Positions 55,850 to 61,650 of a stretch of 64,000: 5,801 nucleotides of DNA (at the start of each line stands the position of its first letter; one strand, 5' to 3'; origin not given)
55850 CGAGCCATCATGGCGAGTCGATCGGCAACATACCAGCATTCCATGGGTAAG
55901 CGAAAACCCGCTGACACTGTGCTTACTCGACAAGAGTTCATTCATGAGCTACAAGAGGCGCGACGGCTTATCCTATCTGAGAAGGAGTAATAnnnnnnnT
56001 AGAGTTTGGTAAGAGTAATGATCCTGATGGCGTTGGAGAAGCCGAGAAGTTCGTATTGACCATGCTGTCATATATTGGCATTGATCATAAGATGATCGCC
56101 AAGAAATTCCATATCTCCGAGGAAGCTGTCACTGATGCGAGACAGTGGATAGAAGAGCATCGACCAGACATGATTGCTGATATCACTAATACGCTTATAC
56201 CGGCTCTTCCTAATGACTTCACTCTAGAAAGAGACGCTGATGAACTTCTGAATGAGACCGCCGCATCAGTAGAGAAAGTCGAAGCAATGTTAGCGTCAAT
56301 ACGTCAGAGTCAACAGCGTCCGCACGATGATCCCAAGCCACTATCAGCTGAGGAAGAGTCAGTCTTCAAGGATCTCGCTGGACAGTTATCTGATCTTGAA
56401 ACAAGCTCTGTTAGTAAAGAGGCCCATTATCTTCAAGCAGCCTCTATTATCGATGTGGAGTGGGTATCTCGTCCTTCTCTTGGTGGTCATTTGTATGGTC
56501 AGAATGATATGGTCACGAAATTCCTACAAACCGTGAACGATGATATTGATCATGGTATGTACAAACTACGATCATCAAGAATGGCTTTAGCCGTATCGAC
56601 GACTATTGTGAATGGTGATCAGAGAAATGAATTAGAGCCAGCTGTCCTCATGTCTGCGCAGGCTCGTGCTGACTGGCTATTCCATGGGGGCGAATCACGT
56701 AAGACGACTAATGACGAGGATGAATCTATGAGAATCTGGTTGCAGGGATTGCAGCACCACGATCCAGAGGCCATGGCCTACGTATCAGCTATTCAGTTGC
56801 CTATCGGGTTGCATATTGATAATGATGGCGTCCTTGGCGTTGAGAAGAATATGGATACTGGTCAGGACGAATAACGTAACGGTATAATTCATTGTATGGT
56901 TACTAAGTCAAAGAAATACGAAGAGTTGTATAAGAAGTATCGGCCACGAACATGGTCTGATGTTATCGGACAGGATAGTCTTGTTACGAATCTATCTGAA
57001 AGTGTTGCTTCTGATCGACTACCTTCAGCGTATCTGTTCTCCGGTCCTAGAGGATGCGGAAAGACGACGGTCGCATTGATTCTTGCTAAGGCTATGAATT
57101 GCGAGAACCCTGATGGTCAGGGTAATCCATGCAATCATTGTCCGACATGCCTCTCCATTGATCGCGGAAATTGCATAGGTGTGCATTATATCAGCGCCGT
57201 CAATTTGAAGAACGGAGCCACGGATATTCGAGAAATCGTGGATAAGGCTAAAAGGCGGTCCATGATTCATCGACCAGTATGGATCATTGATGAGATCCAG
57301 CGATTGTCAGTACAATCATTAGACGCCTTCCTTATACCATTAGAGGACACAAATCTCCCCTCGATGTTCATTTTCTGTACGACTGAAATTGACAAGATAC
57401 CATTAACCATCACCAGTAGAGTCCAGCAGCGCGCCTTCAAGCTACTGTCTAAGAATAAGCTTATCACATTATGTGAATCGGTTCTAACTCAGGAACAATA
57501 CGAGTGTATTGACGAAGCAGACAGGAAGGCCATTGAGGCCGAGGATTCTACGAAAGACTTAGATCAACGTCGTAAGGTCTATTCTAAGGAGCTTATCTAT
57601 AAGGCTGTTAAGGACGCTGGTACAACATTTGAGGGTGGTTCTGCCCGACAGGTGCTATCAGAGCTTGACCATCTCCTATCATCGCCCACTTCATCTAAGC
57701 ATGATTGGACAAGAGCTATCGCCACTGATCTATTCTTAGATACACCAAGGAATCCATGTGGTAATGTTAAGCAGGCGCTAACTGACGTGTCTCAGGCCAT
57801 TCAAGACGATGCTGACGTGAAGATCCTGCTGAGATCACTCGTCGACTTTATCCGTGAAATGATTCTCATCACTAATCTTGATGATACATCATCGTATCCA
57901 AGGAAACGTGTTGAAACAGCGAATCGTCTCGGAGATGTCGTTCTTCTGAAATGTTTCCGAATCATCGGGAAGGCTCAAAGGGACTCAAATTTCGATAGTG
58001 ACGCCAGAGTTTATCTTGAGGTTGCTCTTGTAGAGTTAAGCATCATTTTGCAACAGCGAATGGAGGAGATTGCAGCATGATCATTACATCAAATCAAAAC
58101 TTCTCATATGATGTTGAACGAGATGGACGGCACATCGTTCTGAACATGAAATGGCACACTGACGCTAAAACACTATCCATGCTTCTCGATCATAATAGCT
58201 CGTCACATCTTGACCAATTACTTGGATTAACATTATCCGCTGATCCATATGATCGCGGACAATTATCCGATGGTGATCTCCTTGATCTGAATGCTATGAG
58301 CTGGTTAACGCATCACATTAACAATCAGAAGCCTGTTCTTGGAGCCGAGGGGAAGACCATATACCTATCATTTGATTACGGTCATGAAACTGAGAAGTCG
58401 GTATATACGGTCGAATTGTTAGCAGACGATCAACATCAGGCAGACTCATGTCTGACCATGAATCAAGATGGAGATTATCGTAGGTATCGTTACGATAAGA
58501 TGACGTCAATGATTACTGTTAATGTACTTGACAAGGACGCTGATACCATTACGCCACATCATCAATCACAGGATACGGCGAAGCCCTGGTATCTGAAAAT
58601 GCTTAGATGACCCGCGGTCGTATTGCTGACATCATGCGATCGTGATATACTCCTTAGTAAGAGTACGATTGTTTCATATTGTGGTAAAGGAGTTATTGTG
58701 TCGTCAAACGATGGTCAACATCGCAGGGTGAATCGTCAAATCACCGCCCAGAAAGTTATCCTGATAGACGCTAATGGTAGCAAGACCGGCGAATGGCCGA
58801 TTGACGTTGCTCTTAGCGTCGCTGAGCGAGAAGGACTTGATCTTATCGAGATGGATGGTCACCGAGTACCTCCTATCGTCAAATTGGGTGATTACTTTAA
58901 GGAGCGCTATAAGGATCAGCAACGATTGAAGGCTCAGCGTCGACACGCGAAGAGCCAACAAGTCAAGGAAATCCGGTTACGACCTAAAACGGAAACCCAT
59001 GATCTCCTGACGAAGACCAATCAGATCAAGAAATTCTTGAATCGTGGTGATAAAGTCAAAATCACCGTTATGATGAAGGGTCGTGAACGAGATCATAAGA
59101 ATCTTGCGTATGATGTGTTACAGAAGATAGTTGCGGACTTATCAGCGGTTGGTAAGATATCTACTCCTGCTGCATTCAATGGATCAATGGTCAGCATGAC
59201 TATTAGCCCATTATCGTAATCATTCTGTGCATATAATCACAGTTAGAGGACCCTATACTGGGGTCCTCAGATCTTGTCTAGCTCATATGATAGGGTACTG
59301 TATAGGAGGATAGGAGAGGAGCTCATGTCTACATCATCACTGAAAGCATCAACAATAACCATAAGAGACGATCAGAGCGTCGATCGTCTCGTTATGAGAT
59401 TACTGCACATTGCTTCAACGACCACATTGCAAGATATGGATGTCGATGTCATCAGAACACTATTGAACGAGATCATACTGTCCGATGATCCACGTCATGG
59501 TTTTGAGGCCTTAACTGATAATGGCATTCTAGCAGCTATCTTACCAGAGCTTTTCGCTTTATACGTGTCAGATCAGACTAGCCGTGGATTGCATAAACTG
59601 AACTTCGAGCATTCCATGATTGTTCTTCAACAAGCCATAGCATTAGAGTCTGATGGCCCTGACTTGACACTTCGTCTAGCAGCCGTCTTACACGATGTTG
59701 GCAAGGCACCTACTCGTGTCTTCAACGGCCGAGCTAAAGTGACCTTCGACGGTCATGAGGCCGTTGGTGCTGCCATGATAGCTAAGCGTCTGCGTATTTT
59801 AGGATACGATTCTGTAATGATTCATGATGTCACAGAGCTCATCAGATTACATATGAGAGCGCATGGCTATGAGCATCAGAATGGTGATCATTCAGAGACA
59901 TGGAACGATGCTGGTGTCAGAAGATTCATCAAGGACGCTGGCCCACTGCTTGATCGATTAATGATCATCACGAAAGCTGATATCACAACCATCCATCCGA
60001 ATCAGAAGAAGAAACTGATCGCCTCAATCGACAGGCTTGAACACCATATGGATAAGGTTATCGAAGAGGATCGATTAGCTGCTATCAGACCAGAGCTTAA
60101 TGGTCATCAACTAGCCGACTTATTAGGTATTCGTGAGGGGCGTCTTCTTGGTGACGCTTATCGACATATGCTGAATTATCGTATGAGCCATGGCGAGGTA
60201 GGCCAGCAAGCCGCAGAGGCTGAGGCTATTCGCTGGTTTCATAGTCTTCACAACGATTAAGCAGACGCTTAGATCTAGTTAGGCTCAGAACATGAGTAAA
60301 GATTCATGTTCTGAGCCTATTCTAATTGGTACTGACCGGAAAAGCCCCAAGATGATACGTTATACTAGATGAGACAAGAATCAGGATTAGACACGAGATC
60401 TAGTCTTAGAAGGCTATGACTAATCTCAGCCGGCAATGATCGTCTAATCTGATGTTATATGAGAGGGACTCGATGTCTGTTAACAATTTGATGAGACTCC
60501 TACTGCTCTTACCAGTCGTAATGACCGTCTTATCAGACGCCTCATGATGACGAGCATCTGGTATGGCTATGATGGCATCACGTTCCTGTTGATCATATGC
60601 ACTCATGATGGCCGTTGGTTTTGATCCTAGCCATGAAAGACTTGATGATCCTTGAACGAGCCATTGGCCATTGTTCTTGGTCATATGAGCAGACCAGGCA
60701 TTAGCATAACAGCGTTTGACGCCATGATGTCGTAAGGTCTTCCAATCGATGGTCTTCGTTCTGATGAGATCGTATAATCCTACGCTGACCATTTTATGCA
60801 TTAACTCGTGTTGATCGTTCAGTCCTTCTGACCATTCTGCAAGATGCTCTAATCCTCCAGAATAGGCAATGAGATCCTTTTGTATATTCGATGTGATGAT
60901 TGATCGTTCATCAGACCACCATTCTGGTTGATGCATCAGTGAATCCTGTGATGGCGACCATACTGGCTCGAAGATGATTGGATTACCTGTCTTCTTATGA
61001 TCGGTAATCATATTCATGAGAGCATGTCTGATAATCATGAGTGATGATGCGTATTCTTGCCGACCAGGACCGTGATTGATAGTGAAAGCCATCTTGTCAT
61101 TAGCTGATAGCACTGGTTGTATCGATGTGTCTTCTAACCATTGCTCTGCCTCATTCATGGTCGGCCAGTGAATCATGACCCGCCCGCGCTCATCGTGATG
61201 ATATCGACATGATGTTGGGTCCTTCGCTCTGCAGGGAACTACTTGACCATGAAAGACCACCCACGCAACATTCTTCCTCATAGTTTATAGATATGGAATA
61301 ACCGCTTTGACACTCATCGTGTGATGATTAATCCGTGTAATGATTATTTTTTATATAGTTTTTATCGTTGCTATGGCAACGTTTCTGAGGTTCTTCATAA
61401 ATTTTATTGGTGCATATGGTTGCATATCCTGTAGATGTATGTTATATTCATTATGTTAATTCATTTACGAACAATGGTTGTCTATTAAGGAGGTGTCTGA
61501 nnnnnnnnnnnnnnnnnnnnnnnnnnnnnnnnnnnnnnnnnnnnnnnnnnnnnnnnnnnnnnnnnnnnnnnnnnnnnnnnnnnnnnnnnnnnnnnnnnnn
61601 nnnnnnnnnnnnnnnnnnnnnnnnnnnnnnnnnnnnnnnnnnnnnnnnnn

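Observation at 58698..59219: Element-encoded IF-3 with a GTG/ATT start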

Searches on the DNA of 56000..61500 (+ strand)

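Call 5: search_dna_similar(query=window:56000-61500:+, collection=phages, mode=near)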
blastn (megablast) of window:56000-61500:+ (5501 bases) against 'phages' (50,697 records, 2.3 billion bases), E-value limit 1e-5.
No match.

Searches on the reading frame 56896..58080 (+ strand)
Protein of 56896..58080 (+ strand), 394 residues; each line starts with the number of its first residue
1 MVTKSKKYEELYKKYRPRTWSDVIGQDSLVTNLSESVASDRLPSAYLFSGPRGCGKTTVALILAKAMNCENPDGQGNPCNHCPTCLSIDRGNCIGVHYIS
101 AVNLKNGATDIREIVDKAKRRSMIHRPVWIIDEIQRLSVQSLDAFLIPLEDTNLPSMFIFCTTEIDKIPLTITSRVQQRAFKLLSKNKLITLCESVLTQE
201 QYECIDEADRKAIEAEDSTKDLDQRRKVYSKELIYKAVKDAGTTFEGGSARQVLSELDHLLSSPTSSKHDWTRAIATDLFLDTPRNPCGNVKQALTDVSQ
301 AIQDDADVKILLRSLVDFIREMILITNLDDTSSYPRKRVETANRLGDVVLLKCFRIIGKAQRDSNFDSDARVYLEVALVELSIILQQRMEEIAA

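Call 3: search_protein_families(library=pfam, proteins=[window:56896-58080:+], max_evalue=0.01)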
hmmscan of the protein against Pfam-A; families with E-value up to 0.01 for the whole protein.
window:56896-58080:+ (394 aa): 10 families
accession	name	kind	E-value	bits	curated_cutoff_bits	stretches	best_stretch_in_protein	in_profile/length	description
PF13177.12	DNA_pol3_delta2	-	7.3e-28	98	27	1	26-182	2-158/161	DNA polymerase III, delta subunit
PF00004.35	AAA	-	4.2e-12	47.1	21.2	1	47-180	2-127/131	ATPase family associated with various cellular activities (AAA)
PF05496.18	RuvB_N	-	1.4e-07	31.8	27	1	16-70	2-60/159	Holliday junction DNA helicase RuvB P-loop domain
PF03215.21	Rad17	-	4.6e-07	30.4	23.8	1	5-69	3-71/186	Rad17 P-loop domain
PF13401.12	AAA_22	-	2.9e-06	28.1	27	1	46-167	8-128/130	AAA domain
PF12169.13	DNA_pol3_gamma3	-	5e-06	26.8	24.4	1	289-383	28-129/143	DNA polymerase III subunits gamma and tau domain III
PF13173.12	AAA_14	-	0.00013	22.4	27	1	45-138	4-75/129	AAA domain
PF07728.20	AAA_5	-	0.0002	21.8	22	0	47-69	3-26/139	AAA domain (dynein-related subfamily)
PF13191.12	AAA_16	-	0.0016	19.4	32.6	0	29-75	11-59/167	AAA ATPase domain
PF06414.18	Zeta_toxin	-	0.0086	16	22.3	0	37-68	10-41/199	Zeta toxin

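Call 19: search_dna_similar(query=window:56896-58080:+, collection=phages, mode=protein, max_rows=25)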
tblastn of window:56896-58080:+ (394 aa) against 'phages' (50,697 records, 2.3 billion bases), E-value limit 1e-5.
Records with a match: 201; places in all: 203; records where one place covers at least 80% of the query: 22.
Best place of each record, by identity: <60% 201.
By first word of the organism name: Erwinia 49; Vibrio 41; Bacteriophage 23; Pseudomonas 14; Nodularia 9; Dickeya 8; Microcystis 8; Listeria 6; Acinetobacter 4; Xanthomonas 4; and 21 more.
By host as written in the record: Erwinia amylovora 43; - 39; Vibrio parahaemolyticus 13; Pseudomonas putida KT2440 and Paw85 9; Listeria monocytogenes 6; Dickeya solani MK10 6; Nodularia spumigena KAC65 4; Vibrio alginolyticus 4; and 52 more.
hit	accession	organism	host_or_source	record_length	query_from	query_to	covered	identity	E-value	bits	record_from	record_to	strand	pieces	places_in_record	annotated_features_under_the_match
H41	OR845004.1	Staphylococcus phage SA 1306 Kay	Staphylococcus aureus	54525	16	382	93%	32.0%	8e-36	145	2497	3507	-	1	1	record has no annotation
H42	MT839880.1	Bacteriophage sp.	human fecal samples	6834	16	387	94%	31.4%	2e-35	143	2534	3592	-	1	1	record has no annotation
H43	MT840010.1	Bacteriophage sp.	human fecal samples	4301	16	383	93%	31.4%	2e-43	167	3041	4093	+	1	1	record has no annotation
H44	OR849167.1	Listeria phage LM 4-14-1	Listeria monocytogenes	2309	16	382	93%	31.1%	1e-38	152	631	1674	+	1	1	record has no annotation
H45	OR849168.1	Listeria phage LM 4-14-1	Listeria monocytogenes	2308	16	382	93%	31.1%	2e-38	152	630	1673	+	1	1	record has no annotation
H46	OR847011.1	Listeria phage LM 4-11-1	Listeria monocytogenes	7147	16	382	93%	31.1%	3e-38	152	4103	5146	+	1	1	record has no annotation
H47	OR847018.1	Listeria phage LM 4-11-1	Listeria monocytogenes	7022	16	382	93%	31.1%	3e-38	152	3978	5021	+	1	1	record has no annotation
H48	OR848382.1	Listeria phage LM 4-14-1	Listeria monocytogenes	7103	16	382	93%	29.8%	1e-33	138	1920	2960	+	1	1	record has no annotation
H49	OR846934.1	Listeria phage LM 4-11-1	Listeria monocytogenes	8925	16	382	93%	29.8%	1e-33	138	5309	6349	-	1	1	record has no annotation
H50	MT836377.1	Bacteriophage sp.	human fecal samples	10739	16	382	93%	29.5%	2e-31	132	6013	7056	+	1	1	record has no annotation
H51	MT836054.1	Bacteriophage sp.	human fecal samples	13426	16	381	93%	29.5%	4e-39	154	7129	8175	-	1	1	record has no annotation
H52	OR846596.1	Enterococcus phage Efs 1-1-1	Enterococcus faecalis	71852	16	386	94%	29.0%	5e-35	142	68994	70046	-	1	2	record has no annotation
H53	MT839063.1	Bacteriophage sp.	human fecal samples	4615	16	382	93%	29.2%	4e-33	137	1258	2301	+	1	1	record has no annotation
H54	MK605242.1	Nodularia phage vB_NspS-kac65v151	Nodularia spumigena KAC65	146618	16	394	96%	27.7%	2e-26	117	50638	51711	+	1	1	DNA polymerase III subunit gamma/tau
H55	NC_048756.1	Nodularia phage vB_NspS-kac65v151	Nodularia spumigena KAC65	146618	16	394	96%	27.7%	2e-26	117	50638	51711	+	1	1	clamp loader of DNA polymerase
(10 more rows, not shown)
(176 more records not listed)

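Call 36: find_related_loci(query=window:56896-58080:+, collection=viral_contigs, flank=6000)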
Query window:56896-58080:+ (394 aa) in viral_contigs; peptide patterns used: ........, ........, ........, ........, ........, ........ (x = any residue, [..] = any of these).
17 stretches matched a pattern; 1 encode a relative of the query (tblastn E <= 1e-3); 1 distinct loci.
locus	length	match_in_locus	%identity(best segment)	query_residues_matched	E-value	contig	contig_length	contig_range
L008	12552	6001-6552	35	14-194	1e-27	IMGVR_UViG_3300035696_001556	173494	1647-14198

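Call 70: search_protein_families(library=ncbifam, proteins=[window:56896-58080:+], max_evalue=0.001)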
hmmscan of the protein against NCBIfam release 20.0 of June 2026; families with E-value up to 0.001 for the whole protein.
window:56896-58080:+ (394 aa): 74 families (the best 25 are shown)
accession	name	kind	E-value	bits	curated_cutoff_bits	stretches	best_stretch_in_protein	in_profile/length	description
NF004046.1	PRK05563.1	equivalog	7.1e-67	226.6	400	2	8-208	2-201/567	DNA polymerase III subunit gamma/tau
TIGR02397.1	dnaX_nterm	equivalog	1.2e-65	222.1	250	1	8-223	1-220/355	DNA polymerase III subunit gamma/tau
NF011512.0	PRK14950.1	equivalog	1.6e-57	196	593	1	10-209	5-204/585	DNA polymerase III subunits gamma and tau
NF004549.0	PRK05896.1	equivalog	1.2e-53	182.8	578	1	10-218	5-213/642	DNA polymerase III subunits gamma and tau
NF006585.0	PRK09111.1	equivalog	2.7e-52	178.2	604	1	4-208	23-231/616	DNA polymerase III subunit gamma/tau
NF011514.0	PRK14953.1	equivalog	2.4e-51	175.2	536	1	8-221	3-216/488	DNA polymerase III subunits gamma and tau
NF004962.0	PRK06305.1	equivalog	3e-49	168.5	559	1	7-219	3-216/465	DNA polymerase III subunits gamma and tau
NF011526.0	PRK14965.1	equivalog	4.5e-49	167.7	670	1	7-208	2-202/578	DNA polymerase III subunits gamma and tau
NF011523.0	PRK14962.1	equivalog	1.9e-47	162.1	576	1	9-211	2-203/474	DNA polymerase III subunits gamma and tau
NF005173.0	PRK06647.1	equivalog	4.3e-46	157.9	623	1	13-209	8-203/568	DNA polymerase III subunits gamma and tau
NF011531.0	PRK14971.1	equivalog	2.1e-44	152.3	685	1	13-207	9-203/614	DNA polymerase III subunit gamma/tau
NF011522.0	PRK14961.1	equivalog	4.4e-44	150.8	562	1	7-218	2-213/363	DNA polymerase III subunits gamma and tau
NF005942.0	PRK07994.1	equivalog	2e-43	149.3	613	1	8-208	3-202/655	DNA polymerase III subunit gamma/tau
NF011517.0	PRK14956.1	equivalog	4.2e-43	147.8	654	1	6-201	3-197/486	DNA polymerase III subunits gamma and tau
NF005846.3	PRK07764.1-6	equivalog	2.5e-42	145.8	625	1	11-203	2-195/628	DNA polymerase III subunit gamma and tau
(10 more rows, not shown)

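Call 79: find_related_loci(query=A6, collection=viral_contigs, flank=5000)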
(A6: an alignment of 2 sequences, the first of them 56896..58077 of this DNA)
Query A6 (394 aa) in viral_contigs; peptide patterns used: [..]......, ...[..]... (x = any residue, [..] = any of these).
139 stretches matched a pattern; 1 encode a relative of the query (tblastn E <= 1e-3); 1 distinct loci.
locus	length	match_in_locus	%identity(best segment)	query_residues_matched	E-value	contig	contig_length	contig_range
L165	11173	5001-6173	65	2-389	4e-174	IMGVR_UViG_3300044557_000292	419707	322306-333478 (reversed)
